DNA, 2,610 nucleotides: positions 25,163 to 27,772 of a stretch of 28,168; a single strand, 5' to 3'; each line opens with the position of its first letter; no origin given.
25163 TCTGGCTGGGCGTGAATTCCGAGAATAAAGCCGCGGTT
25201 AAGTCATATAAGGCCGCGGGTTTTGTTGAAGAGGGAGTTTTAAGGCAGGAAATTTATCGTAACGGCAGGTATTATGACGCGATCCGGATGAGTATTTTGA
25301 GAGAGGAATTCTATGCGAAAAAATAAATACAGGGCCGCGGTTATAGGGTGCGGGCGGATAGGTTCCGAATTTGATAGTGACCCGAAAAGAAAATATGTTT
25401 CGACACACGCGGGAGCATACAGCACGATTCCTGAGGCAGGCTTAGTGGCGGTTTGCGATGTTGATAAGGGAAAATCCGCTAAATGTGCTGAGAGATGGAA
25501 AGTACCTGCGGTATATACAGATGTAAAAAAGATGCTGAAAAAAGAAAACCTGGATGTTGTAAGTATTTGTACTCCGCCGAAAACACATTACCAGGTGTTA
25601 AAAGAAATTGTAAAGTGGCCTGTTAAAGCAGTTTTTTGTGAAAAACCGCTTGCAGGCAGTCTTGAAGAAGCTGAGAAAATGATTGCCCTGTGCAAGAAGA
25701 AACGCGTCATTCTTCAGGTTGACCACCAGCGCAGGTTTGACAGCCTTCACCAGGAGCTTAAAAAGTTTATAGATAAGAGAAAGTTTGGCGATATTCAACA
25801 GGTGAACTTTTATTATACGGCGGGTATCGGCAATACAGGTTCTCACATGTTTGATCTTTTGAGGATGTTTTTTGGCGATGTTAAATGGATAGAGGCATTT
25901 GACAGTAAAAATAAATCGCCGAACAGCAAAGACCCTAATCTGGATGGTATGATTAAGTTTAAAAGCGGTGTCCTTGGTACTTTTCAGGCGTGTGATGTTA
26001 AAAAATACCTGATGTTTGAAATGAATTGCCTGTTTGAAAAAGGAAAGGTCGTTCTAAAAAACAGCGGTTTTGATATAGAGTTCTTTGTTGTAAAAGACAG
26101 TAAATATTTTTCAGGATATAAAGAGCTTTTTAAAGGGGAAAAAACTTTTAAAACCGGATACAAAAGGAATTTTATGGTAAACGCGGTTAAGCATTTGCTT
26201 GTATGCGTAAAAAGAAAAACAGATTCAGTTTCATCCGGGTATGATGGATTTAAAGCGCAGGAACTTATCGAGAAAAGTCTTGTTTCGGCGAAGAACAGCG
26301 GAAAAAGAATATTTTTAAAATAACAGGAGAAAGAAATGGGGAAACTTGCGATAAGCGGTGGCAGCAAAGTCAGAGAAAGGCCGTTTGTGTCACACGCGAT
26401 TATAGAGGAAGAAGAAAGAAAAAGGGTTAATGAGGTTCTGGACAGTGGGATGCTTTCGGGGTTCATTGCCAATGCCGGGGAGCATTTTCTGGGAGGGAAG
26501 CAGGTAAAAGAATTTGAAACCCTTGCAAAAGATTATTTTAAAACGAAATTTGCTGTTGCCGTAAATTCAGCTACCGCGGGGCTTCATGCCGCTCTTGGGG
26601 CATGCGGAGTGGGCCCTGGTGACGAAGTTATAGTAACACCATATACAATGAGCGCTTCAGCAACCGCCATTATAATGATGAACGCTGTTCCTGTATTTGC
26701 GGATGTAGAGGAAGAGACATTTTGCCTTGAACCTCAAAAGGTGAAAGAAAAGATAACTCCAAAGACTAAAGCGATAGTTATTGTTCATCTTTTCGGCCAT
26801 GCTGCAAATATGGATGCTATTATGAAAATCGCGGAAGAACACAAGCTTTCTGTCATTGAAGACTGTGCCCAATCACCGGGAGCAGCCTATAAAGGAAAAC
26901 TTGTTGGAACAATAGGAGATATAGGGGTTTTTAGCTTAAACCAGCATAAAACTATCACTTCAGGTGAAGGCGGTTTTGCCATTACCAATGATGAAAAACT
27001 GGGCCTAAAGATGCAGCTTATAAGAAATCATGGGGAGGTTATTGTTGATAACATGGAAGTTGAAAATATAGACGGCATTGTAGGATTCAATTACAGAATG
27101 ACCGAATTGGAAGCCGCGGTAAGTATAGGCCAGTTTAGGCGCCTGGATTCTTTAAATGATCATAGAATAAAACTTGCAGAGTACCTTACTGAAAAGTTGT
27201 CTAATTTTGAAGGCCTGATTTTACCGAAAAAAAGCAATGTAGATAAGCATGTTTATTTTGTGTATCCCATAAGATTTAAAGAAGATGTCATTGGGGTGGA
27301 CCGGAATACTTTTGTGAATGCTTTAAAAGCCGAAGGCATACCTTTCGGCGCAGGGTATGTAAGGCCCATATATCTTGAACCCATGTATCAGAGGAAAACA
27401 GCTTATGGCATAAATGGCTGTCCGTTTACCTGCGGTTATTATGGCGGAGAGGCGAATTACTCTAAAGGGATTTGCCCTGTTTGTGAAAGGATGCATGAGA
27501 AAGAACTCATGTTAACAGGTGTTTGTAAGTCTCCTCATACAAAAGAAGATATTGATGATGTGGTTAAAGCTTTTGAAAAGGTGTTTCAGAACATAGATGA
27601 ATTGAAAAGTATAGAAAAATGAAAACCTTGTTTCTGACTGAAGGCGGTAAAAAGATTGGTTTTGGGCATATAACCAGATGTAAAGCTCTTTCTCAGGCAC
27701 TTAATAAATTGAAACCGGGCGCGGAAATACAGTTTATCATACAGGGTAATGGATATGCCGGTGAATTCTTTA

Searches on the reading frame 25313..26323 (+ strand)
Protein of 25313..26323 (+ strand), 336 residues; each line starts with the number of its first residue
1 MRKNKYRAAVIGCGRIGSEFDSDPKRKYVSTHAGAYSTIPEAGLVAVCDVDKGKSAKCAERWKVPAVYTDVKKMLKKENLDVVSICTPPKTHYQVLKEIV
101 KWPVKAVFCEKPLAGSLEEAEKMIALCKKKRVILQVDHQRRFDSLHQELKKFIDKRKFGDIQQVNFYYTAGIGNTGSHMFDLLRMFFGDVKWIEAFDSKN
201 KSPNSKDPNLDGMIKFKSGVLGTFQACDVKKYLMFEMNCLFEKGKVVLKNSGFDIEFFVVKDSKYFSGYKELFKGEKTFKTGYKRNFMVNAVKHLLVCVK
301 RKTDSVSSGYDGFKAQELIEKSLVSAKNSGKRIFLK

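Call 7: search_protein_families(library=pfam, proteins=[window:25313-26323:+], max_evalue=0.01)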
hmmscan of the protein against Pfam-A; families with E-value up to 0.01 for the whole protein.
window:25313-26323:+ (336 aa): 4 families
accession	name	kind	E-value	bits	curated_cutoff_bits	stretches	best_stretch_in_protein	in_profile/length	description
PF01408.29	GFO_IDH_MocA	-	1e-27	97.7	24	1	7-138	2-120/120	Oxidoreductase family, NAD-binding Rossmann fold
PF22725.1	GFO_IDH_MocA_C3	-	1.3e-08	35.3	27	1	172-237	46-114/124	GFO/IDH/MocA C-terminal domain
PF02894.22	GFO_IDH_MocA_C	-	4.8e-06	27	22.9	1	173-329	44-213/218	Oxidoreductase family, C-terminal alpha/beta domain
PF13380.12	CoA_binding_2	-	0.00039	21.3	22.8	1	66-133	44-104/116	CoA binding domain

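Call 75: search_protein_families(library=ncbifam, proteins=[window:25313-26323:+], max_evalue=1e-10)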
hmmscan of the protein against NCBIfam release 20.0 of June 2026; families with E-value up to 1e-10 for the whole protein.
window:25313-26323:+ (336 aa): 8 families
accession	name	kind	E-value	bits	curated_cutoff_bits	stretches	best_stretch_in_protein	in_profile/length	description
TIGR04380.1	myo_inos_iolG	equivalog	5.6e-31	107.6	355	1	6-166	2-150/330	inositol 2-dehydrogenase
NF040723.1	UDP-GlcNAcDh_Arch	equivalog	1.5e-27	97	450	1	30-164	13-144/302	UDP-N-acetylglucosamine 3-dehydrogenase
NF052679.1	InsChiInosDhIolG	equivalog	4.2e-17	62.2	540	1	38-161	24-148/343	bifunctional inositol 2-dehydrogenase/D-chiro-inositol 1-dehydrogenase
NF052479.1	LevoglcsnDh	equivalog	7.3e-17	61.1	650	1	46-165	40-158/386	levoglucosan dehydrogenase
NF058561.1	BT_2158_fam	equivalog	4e-15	55.4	750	1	42-167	57-183/487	glycoside 3-dehydrogenase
NF008607.0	PRK11579.1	subfamily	3e-14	52.8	330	1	32-165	20-149/346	oxidoreductase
NF007574.0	PRK10206.1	equivalog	4.3e-13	49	352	1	66-167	52-152/345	oxidoreductase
NF041392.1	XylDh_Gfo6_Halo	equivalog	1.2e-11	44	350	1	56-165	56-167/350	D-xylose 1-dehydrogenase Gfo6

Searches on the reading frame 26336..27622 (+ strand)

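Call 7: search_protein_families(library=pfam, proteins=[window:26336-27622:+], max_evalue=0.01)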
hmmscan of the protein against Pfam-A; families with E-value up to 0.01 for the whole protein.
window:26336-27622:+ (428 aa): 3 families
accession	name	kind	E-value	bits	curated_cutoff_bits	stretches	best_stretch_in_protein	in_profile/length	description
PF01041.23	DegT_DnrJ_EryC1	-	8.2e-101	338.2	19.8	1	23-365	3-331/360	DegT/DnrJ/EryC1/StrS aminotransferase family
PF00155.27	Aminotran_1_2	-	0.00044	20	19.7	1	54-177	40-186/361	Aminotransferase class I and II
PF00266.25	Aminotran_5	-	0.00065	19.2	21.5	1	76-183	67-182/371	Aminotransferase class-V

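Call 75: search_protein_families(library=ncbifam, proteins=[window:26336-27622:+], max_evalue=1e-10)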
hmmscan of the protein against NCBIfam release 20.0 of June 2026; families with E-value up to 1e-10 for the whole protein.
window:26336-27622:+ (428 aa): 7 families
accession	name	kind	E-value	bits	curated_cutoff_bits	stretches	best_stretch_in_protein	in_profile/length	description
TIGR03588.1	PseC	equivalog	1.3e-71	241.5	423.5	1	22-356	8-339/380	UDP-4-amino-4,6-dideoxy-N-acetyl-beta-L-altrosamine transaminase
TIGR04181.1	NHT_00031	hypoth_equivalog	1.7e-65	221.3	420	1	23-356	8-340/359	LegC family aminotransferase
NF008658.2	PRK11658.1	equivalog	5.5e-61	206.3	631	1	19-340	8-323/379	UDP-4-amino-4-deoxy-L-arabinose aminotransferase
NF008687.0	PRK11706.1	equivalog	1.5e-56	191.8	375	1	53-351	29-329/375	dTDP-4-amino-4,6-dideoxygalactose transaminase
TIGR04427.1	PLP_DesI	equivalog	6.8e-49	167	650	1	3-351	7-340/390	dTDP-4-dehydro-6-deoxyglucose aminotransferase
TIGR02379.1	ECA_wecE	subfamily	2.3e-47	161.6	434.85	1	54-336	30-316/376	dTDP-4-amino-4,6-dideoxy-D-glucose transaminase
NF011936.0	PRK15407.1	equivalog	2.2e-45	155.1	423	1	43-233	52-251/440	lipopolysaccharide biosynthesis protein RfbH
